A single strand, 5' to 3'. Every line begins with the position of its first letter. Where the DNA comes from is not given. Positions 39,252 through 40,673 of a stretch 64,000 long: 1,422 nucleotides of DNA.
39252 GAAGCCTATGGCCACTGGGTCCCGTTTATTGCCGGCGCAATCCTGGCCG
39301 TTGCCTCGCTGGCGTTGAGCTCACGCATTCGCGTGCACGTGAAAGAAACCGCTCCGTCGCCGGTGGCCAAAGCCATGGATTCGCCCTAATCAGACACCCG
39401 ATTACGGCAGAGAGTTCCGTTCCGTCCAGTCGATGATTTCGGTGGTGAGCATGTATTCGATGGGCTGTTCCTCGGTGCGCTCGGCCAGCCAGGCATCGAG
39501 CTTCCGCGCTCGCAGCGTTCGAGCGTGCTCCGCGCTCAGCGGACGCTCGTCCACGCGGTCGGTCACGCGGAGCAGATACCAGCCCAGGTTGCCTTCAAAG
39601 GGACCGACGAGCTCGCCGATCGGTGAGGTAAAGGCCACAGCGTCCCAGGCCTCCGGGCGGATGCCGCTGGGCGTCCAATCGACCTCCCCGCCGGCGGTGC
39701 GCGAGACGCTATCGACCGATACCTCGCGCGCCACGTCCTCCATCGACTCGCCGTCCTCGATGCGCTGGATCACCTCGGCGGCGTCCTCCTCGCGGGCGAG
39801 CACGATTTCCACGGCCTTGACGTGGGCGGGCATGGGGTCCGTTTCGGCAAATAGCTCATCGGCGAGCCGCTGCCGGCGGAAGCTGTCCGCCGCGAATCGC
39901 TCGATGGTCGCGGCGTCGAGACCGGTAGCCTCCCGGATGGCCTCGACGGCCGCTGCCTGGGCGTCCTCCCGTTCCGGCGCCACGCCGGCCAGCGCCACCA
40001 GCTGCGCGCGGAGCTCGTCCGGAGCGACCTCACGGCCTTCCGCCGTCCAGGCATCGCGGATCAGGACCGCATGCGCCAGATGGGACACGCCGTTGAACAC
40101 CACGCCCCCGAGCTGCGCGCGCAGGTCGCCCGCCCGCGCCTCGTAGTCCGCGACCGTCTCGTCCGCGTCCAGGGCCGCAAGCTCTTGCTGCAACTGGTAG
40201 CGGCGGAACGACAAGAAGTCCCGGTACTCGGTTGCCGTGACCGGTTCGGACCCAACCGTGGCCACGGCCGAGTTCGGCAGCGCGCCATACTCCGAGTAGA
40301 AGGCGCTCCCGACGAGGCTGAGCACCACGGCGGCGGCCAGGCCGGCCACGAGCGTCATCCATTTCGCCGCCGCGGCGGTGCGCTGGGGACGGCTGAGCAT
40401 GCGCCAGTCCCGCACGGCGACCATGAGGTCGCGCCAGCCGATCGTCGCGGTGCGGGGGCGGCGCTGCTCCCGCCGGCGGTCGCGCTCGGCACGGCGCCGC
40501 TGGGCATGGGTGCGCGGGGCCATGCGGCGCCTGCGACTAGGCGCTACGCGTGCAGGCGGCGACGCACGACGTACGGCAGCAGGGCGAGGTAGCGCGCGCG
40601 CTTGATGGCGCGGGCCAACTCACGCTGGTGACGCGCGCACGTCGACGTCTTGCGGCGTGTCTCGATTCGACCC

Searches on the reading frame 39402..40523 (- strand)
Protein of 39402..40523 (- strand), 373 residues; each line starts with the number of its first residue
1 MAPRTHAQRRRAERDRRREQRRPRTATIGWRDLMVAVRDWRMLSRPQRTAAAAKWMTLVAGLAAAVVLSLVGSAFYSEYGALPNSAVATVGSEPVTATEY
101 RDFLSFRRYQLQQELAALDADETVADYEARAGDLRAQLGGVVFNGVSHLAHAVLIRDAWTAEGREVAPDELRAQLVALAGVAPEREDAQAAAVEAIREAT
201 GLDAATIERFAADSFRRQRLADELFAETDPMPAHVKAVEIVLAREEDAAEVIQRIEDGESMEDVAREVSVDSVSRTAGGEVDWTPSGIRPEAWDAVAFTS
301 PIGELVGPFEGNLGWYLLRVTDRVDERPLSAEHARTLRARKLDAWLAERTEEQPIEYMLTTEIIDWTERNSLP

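Call 82: search_protein_families(library=pfam, proteins=[window:39402-40523:-], max_evalue=0.0001)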
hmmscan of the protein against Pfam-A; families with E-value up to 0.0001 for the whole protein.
window:39402-40523:- (373 aa): 3 families
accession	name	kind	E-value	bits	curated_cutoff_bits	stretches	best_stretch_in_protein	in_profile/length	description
PF13616.12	Rotamase_3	-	7.7e-13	49.4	22.5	1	245-323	37-115/116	PPIC-type PPIASE domain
PF00639.27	Rotamase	-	8.4e-11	43.1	21.7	1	245-322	19-97/97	PPIC-type PPIASE domain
PF13145.12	Rotamase_2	-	8.7e-10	39.9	27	1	233-335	21-120/121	PPIC-type PPIASE domain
